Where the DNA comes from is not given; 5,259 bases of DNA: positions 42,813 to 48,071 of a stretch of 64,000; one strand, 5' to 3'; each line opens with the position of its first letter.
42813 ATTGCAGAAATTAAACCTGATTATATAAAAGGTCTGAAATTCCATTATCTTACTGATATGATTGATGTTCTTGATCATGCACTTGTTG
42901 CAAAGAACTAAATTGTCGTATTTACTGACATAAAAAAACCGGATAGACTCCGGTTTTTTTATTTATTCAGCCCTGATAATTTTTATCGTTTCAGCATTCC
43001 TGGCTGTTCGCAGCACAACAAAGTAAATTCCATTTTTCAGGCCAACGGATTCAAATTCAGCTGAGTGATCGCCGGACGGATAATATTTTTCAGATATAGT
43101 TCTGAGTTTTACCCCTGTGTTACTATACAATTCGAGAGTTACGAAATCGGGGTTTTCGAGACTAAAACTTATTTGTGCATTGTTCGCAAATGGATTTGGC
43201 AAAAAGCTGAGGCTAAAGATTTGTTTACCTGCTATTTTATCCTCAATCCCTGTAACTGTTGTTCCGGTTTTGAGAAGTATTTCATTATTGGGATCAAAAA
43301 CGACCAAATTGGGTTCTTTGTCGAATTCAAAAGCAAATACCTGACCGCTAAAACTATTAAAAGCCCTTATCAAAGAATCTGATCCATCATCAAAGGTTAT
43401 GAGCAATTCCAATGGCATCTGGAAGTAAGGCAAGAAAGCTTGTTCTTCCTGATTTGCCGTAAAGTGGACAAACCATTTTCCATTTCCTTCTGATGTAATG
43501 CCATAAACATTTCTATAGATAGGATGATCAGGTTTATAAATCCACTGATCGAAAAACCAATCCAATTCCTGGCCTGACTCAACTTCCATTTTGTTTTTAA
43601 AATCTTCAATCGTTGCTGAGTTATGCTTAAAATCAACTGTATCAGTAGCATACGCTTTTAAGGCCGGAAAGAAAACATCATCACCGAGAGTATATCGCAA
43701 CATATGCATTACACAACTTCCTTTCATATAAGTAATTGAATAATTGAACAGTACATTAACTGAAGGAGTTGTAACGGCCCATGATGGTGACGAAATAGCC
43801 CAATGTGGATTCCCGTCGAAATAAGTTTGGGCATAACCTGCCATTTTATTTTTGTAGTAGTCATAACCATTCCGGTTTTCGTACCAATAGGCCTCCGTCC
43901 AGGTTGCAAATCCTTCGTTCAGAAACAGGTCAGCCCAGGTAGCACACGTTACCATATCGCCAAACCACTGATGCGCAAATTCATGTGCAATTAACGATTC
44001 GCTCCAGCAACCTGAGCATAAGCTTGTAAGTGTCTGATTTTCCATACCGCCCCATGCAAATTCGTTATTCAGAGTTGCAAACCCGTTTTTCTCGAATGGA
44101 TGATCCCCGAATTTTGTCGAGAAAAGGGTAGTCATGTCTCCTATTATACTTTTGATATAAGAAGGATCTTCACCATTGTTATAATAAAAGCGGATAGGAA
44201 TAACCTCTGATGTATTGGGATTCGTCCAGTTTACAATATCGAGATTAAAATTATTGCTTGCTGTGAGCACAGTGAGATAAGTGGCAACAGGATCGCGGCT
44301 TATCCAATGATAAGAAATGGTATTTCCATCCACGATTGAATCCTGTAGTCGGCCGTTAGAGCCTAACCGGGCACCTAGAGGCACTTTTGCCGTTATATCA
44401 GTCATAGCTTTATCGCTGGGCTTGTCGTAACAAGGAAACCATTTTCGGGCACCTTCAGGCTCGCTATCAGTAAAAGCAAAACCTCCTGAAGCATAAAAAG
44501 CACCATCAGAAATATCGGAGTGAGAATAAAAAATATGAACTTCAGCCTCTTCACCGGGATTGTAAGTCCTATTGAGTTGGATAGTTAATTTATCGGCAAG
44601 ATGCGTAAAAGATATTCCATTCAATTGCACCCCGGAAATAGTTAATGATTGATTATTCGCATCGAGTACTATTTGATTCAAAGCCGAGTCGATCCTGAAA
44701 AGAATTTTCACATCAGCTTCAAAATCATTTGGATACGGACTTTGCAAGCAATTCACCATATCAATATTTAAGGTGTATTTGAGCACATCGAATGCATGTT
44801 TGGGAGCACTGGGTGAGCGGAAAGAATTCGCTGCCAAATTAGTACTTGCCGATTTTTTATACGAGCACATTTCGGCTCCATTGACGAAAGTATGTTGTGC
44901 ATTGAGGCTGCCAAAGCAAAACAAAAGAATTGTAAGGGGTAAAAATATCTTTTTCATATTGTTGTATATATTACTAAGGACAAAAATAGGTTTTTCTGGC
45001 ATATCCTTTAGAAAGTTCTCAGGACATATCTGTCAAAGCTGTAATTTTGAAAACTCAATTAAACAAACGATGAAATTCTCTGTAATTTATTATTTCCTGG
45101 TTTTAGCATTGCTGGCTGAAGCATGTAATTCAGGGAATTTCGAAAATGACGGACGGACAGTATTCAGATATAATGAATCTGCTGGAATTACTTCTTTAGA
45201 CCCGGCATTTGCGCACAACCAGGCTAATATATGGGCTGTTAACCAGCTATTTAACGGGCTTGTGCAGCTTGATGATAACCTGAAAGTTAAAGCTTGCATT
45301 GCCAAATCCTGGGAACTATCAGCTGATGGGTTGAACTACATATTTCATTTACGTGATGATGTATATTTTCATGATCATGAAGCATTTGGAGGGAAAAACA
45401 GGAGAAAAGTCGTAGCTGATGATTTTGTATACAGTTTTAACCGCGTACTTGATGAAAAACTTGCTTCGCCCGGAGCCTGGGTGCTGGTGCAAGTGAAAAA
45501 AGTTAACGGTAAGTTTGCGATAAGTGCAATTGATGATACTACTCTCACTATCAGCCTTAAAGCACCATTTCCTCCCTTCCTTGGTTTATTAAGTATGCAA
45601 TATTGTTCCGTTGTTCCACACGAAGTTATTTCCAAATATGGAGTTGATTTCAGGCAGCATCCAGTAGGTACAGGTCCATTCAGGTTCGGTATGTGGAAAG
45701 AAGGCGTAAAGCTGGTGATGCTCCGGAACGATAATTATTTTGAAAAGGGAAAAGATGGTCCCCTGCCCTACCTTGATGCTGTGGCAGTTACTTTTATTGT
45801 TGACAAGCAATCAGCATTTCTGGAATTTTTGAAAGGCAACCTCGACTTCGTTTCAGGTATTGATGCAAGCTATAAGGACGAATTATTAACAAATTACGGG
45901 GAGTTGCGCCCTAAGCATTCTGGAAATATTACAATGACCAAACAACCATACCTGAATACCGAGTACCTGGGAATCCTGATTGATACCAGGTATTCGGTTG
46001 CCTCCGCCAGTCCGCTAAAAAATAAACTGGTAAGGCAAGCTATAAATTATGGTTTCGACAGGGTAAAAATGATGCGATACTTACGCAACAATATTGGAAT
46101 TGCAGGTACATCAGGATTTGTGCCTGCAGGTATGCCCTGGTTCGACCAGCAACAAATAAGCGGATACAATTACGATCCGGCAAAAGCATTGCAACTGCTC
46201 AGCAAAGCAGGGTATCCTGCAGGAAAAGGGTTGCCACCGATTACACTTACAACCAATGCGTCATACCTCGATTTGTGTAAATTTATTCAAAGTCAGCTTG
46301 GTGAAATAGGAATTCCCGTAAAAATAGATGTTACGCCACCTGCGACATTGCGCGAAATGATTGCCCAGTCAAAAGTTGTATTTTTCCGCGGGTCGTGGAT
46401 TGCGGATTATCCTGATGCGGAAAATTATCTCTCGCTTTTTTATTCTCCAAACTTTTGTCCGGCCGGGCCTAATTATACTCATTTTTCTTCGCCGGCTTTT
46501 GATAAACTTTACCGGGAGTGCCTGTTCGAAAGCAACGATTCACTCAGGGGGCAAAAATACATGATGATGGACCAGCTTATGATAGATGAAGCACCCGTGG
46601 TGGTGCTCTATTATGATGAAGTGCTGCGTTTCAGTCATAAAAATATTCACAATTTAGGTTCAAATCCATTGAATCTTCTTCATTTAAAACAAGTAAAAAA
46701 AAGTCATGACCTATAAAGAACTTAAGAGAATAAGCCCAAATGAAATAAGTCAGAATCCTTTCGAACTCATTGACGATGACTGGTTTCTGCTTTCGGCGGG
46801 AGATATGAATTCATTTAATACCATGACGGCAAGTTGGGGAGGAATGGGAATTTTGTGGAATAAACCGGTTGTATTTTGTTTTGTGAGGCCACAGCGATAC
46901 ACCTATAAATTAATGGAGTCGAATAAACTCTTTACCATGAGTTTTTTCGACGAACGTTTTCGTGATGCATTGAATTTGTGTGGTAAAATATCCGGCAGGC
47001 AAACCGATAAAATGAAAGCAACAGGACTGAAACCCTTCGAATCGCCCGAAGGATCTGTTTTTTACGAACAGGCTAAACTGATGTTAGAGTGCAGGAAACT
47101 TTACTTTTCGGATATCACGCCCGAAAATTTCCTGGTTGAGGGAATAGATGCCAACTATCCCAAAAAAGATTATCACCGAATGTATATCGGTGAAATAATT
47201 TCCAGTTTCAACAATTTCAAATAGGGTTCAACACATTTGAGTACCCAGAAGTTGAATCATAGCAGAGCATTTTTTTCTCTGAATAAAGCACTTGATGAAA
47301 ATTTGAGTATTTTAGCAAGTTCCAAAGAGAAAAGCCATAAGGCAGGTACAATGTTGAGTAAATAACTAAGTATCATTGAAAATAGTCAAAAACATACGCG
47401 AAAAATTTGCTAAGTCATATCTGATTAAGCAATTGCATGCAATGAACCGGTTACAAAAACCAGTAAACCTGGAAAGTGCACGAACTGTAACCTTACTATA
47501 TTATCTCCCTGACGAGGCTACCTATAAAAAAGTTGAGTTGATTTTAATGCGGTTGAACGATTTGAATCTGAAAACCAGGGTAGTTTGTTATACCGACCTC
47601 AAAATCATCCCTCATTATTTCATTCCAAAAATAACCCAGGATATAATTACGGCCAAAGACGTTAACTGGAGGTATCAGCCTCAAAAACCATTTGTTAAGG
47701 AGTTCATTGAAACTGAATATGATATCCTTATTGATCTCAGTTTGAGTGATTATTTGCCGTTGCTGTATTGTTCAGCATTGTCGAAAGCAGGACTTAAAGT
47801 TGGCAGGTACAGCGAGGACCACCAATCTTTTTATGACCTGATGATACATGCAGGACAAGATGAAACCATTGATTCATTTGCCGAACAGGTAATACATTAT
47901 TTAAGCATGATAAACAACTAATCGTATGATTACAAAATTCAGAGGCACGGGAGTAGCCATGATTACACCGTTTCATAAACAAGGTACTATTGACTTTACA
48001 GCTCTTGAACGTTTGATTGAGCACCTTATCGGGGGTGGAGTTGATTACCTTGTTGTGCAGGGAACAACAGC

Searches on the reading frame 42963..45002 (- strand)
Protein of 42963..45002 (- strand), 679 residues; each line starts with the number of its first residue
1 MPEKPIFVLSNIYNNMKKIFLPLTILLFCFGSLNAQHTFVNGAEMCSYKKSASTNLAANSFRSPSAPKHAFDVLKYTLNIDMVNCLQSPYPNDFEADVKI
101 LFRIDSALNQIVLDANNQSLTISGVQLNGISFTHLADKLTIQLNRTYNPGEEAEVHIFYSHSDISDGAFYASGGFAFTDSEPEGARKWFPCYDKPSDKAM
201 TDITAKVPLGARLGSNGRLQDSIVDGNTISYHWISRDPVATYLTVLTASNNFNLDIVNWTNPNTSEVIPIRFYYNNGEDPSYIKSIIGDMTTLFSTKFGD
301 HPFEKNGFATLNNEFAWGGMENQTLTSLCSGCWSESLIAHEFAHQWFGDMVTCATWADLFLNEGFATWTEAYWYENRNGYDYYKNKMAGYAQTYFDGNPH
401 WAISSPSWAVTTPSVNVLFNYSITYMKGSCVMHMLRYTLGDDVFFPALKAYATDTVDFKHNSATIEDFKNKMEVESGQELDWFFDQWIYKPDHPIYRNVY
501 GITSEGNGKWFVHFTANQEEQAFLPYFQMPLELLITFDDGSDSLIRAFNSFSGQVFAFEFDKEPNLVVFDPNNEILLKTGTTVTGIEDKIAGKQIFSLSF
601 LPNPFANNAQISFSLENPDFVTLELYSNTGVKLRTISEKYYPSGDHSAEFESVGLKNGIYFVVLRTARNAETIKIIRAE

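Call 8: search_protein_families(library=pfam, proteins=[window:42963-45002:-], max_evalue=0.001)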
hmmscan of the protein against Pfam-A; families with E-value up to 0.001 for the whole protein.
window:42963-45002:- (679 aa): 3 families
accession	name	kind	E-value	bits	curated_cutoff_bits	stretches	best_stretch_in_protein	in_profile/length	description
PF01433.26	Peptidase_M1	-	2.4e-32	112.7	27.7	1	315-487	34-218/218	Peptidase family M1 domain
PF17900.6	Peptidase_M1_N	-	1.4e-15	58.3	25.8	1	92-243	16-186/186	Peptidase M1 N-terminal domain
PF18962.6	Por_Secre_tail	-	3.5e-05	24.4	27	1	602-676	3-74/75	Secretion system C-terminal sorting domain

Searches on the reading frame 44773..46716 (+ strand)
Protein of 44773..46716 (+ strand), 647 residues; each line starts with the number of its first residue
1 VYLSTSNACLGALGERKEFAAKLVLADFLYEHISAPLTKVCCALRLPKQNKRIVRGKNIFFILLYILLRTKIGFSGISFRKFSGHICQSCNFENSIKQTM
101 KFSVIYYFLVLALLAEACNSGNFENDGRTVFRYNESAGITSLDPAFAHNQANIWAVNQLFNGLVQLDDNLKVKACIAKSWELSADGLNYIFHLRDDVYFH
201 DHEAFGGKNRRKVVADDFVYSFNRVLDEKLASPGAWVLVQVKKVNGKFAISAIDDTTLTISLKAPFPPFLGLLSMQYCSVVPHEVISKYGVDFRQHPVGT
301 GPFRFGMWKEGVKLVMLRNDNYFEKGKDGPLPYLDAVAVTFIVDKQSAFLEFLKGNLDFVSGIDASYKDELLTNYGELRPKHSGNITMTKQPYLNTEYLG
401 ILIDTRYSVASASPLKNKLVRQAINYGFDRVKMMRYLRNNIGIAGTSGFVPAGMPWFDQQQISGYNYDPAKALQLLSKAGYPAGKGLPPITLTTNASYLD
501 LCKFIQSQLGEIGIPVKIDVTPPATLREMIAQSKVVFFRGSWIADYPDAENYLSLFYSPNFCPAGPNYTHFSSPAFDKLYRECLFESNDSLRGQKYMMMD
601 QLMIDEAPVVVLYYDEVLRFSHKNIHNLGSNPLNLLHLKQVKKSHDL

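Call 8: search_protein_families(library=pfam, proteins=[window:44773-46716:+], max_evalue=0.001)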
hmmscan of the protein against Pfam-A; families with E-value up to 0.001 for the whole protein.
window:44773-46716:+ (647 aa): 1 family
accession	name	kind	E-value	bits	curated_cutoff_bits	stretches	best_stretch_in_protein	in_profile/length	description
PF00496.27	SBP_bac_5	-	5.8e-80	269.6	32.4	1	172-559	2-363/368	Bacterial extracellular solute-binding proteins, family 5 Middle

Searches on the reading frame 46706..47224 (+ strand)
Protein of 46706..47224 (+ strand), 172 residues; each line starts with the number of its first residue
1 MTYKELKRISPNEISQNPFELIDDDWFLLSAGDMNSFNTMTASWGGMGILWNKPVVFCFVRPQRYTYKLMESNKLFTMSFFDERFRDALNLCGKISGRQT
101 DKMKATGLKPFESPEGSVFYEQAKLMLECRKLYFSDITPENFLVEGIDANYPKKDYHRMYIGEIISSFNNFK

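Call 8: search_protein_families(library=pfam, proteins=[window:46706-47224:+], max_evalue=0.001)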
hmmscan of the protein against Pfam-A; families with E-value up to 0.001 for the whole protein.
window:46706-47224:+ (172 aa): 1 family
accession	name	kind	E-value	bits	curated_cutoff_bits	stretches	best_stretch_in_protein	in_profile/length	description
PF01613.24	Flavin_Reduct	-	2e-10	41.4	27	1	28-132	10-113/153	Flavin reductase like domain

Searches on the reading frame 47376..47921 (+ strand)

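Call 8: search_protein_families(library=pfam, proteins=[window:47376-47921:+], max_evalue=0.001)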
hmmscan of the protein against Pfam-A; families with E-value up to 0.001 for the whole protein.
window:47376-47921:+ (181 aa): 1 family
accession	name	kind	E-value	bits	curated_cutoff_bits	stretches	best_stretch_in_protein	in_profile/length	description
PF21857.2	DUF6913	-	8.1e-32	110.8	27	1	8-179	1-166/166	Family of unknown function (DUF6913)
